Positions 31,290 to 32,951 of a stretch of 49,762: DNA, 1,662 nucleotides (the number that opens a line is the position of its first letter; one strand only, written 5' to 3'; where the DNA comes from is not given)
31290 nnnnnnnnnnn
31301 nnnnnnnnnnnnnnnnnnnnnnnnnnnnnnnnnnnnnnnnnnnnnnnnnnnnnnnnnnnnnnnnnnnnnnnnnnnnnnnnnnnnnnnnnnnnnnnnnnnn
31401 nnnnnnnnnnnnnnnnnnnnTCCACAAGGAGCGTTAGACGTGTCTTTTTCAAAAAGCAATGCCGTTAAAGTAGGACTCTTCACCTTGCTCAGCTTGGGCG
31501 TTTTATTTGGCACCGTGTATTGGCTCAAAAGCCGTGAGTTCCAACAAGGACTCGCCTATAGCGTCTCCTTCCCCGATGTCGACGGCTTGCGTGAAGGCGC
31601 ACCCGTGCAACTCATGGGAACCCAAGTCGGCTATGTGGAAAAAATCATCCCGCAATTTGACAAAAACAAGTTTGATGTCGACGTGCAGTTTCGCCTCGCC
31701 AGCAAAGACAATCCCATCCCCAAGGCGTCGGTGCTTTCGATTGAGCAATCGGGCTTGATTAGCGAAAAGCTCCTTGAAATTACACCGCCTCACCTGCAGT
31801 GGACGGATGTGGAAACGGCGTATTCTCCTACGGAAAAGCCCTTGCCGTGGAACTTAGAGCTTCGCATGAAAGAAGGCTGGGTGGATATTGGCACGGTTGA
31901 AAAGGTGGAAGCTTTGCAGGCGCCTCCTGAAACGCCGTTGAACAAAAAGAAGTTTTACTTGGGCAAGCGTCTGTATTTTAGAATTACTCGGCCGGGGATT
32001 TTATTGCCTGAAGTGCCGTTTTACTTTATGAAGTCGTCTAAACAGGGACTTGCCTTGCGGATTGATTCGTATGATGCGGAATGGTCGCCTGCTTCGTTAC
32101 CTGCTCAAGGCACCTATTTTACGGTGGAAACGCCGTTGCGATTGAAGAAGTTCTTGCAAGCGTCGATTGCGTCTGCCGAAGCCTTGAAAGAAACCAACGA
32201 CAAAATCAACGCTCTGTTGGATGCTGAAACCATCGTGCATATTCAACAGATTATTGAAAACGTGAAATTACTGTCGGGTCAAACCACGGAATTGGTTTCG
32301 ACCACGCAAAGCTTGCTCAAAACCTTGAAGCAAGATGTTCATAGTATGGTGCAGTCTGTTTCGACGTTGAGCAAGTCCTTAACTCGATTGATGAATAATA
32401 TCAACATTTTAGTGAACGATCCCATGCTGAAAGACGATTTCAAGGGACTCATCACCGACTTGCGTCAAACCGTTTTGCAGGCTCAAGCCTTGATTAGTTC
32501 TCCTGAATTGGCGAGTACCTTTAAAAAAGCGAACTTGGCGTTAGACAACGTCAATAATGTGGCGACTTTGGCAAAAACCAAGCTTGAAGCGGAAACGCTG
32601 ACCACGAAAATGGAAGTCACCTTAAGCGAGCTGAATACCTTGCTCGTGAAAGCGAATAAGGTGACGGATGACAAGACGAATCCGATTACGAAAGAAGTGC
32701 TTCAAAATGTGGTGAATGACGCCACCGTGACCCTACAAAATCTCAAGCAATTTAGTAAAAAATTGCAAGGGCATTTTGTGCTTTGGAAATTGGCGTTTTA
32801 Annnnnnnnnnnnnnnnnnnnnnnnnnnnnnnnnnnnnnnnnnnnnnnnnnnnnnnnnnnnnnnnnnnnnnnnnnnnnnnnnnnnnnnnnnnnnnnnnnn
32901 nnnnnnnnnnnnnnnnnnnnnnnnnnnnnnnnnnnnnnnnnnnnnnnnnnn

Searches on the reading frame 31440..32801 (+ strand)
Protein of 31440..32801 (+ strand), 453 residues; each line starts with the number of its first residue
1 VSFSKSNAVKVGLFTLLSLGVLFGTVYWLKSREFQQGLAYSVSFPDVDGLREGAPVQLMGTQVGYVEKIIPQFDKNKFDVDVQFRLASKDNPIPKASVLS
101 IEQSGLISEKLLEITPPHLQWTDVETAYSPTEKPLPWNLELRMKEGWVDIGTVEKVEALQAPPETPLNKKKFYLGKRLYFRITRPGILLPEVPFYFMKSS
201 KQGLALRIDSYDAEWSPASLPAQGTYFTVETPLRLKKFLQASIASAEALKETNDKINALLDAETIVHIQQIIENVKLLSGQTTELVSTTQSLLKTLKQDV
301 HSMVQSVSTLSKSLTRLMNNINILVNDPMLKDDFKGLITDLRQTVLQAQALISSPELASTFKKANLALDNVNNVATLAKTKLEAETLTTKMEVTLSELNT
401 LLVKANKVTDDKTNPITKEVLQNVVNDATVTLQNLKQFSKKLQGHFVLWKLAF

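Call 9: search_protein_families(library=pfam, proteins=[window:31440-32801:+])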
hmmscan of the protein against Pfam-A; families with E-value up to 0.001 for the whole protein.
window:31440-32801:+ (453 aa): 1 family
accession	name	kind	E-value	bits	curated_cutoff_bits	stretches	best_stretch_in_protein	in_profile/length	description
PF02470.25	MlaD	-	8.1e-17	61.7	25.1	1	37-117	2-81/81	MlaD protein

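Call 69: find_homologous_proteins(query=window:31440-32801:+, max_evalue=1e-30)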
Query window:31440-32801:+ (453 aa): 61 proteins with E <= 1e-30 among 8000 candidates.
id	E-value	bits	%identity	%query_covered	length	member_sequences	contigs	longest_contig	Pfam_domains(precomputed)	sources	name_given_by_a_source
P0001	1.6e-276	935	95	100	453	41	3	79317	PF02470.26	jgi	jgi:hypothetical protein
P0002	1.0e-236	804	95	87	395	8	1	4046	PF02470.26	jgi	jgi:hypothetical protein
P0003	1.4e-205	701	71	100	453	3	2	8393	PF02470.26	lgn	-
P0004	9.8e-178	609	62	100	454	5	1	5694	PF02470.26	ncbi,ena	-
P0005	1.4e-171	589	62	100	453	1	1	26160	PF02470.26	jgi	jgi:phospholipid/cholesterol/gamma-HCH transport system substrate-binding protein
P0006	7.8e-171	587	62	100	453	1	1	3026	PF02470.26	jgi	jgi:phospholipid/cholesterol/gamma-HCH transport system substrate-binding protein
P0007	4.9e-163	561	59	100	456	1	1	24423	PF02470.26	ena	-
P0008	6.3e-158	544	56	100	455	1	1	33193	PF02470.26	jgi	-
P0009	3.5e-103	364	45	99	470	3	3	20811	PF02470.26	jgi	jgi:ABC-type transporter Mla subunit MlaD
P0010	4.1e-102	360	43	100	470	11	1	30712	PF02470.26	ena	-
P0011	2.7e-101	358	43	100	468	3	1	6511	PF02470.26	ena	-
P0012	1.1e-100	356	43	99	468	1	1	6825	PF02470.26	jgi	jgi:phospholipid/cholesterol/gamma-HCH transport system substrate-binding protein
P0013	1.3e-99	352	44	100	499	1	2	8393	PF02470.26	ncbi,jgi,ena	jgi:phospholipid/cholesterol/gamma-HCH transport system substrate-binding protein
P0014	9.5e-99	349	42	99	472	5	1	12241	PF02470.26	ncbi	-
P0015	5.6e-95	337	40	99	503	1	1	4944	PF02470.26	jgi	jgi:phospholipid/cholesterol/gamma-HCH transport system substrate-binding protein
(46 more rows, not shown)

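Call 70: find_encoding_contigs(protein=P0003, flank=10000, max_places=2)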
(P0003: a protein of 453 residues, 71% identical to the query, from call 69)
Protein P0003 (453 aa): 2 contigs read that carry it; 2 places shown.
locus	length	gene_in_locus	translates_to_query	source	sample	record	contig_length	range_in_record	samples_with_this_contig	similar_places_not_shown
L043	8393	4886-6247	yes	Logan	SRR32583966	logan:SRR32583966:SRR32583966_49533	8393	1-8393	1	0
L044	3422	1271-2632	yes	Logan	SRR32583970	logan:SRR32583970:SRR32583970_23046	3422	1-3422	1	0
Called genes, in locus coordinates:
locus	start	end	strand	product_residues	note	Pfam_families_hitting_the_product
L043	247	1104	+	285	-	-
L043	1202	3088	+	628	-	PF00561:Abhydrolase_1, PF07021:MetW, PF13489:Methyltransf_23, PF08241:Methyltransf_11, PF13649:Methyltransf_25, PF13847:Methyltransf_31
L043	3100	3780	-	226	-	PF01351:RNase_HII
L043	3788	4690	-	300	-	PF03193:RsgA_GTPase (faint), PF01926:MMR_HSR1, PF02421:FeoB_N (weak)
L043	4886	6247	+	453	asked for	PF02470:MlaD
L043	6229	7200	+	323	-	PF21694:DNA_pol3_delta_C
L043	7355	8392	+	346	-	?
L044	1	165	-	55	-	?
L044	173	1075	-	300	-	PF03193:RsgA_GTPase (faint), PF01926:MMR_HSR1, PF02421:FeoB_N (weak)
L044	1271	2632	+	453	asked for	PF02470:MlaD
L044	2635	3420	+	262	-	?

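Call 71: find_encoding_contigs(protein=P0005, flank=10000, max_places=2)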
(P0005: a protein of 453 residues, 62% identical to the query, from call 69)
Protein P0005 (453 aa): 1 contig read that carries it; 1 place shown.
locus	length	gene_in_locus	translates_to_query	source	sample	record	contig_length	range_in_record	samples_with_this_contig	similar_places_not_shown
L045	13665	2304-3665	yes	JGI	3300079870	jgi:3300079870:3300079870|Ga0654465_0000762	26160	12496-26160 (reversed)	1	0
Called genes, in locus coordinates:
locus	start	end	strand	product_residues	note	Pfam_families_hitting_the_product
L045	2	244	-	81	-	?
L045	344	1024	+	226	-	PF00730:HhH-GPD, PF00633:HHH (weak)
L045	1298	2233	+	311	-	PF02673:BacA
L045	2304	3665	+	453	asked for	PF02470:MlaD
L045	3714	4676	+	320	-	PF06144:DNA_pol3_delta (faint), PF21694:DNA_pol3_delta_C (weak)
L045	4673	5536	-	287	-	PF04784:DUF547 (weak)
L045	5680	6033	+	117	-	PF11969:DcpS_C, PF01230:HIT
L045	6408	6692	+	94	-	-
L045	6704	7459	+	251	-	PF01551:Peptidase_M23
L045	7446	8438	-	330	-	PF25064:ARM_TT21_5th (faint), PF13174:TPR_6 (faint), PF00515:TPR_1 (faint), PF13428:TPR_14 (faint), PF13432:TPR_16 (faint), PF24575:TPR_Slam (faint), PF13414:TPR_11 (faint), PF14559:TPR_19 (weak), +5 more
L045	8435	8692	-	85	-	-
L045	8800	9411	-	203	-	-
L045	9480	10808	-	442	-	PF00275:EPSP_synthase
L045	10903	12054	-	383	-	PF00712:DNA_pol3_beta, PF02767:DNA_pol3_beta_2, PF02768:DNA_pol3_beta_3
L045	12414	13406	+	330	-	PF13793:Pribosyltran_N, PF00156:Pribosyltran, PF14572:Pribosyl_synth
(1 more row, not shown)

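Call 72: find_encoding_contigs(protein=P0007, flank=10000, max_places=2)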
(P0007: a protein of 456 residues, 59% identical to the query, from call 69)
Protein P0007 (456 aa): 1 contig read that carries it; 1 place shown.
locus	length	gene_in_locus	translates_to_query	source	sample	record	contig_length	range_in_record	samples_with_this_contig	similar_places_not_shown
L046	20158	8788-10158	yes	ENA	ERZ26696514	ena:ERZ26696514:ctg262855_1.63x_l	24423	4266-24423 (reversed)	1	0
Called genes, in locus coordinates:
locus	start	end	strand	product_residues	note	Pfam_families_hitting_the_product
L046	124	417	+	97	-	-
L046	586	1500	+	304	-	PF03432:Relaxase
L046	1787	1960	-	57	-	-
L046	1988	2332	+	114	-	PF13340:DUF4096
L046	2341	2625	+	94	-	PF01609:DDE_Tnp_1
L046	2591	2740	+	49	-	-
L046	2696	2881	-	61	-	-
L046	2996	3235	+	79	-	PF12728:HTH_17 (weak)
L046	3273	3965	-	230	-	PF08808:RES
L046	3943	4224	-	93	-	PF09722:Xre_MbcA_ParS_C (weak)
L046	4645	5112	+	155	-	PF00239:Resolvase, PF13384:HTH_23 (faint)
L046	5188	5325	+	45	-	-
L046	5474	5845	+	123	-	PF03400:DDE_Tnp_IS1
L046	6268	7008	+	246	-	PF04545:Sigma70_r4, PF08281:Sigma70_r4_2 (weak)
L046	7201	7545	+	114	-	-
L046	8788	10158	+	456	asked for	PF02470:MlaD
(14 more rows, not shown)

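Call 73: find_encoding_contigs(protein=P0008, flank=10000, max_places=2)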
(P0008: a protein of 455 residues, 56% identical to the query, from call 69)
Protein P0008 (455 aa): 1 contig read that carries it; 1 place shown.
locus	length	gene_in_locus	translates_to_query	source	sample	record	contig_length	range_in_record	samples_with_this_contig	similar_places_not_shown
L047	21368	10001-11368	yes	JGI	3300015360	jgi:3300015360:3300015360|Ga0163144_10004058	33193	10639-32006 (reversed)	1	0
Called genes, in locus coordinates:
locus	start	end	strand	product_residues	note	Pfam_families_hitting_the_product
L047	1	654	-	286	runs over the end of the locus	-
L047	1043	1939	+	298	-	PF04951:Peptidase_M55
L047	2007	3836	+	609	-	PF01171:ATP_bind_3, PF11734:TilS_C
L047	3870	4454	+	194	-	PF00156:Pribosyltran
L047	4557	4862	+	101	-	-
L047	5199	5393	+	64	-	-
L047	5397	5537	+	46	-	-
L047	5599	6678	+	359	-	PF11805:DUF3326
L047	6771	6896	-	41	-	-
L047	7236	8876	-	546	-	PF00072:Response_reg, PF00512:HisKA, PF02518:HATPase_c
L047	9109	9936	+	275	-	PF00625:Guanylate_kin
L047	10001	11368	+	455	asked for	PF02470:MlaD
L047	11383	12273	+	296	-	-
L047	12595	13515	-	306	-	PF12146:Hydrolase_4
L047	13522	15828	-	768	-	PF13428:TPR_14 (faint), PF13429:TPR_15 (faint), PF25058:ARM_TT21 (faint), PF05843:Suf (faint), PF00515:TPR_1 (weak), PF07719:TPR_2 (weak), PF13432:TPR_16 (weak), PF14559:TPR_19 (weak), +10 more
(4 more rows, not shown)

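Call 75: find_encoding_contigs(protein=P0001, flank=10000, max_places=3)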
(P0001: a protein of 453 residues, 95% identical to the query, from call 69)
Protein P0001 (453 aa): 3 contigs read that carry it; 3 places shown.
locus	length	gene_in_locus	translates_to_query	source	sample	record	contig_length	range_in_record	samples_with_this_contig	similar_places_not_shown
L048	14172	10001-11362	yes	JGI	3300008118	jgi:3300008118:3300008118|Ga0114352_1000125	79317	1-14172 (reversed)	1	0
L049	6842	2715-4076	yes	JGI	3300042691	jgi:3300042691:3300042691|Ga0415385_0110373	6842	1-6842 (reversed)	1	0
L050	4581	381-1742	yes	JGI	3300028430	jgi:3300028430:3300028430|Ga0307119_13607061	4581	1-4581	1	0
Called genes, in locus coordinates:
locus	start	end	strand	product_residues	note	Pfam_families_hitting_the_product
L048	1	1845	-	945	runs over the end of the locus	PF13641:Glyco_tranf_2_3, PF00535:Glycos_transf_2, PF13506:Glyco_transf_21, PF13632:Glyco_trans_2_3, PF03552:Cellulose_synt, PF07238:PilZ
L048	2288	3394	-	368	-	-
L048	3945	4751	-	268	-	PF00121:TIM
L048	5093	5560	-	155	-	PF01288:HPPK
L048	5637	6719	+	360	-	PF02812:ELFV_dehydrog_N, PF00208:ELFV_dehydrog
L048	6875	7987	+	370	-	PF24568:CC_PcsB (weak), PF01551:Peptidase_M23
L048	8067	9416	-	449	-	-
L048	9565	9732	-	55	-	-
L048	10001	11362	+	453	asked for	PF02470:MlaD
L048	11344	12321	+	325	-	PF21694:DNA_pol3_delta_C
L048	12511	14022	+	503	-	-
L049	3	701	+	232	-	PF01551:Peptidase_M23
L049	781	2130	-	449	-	-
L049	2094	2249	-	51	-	-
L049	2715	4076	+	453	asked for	PF02470:MlaD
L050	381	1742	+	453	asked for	PF02470:MlaD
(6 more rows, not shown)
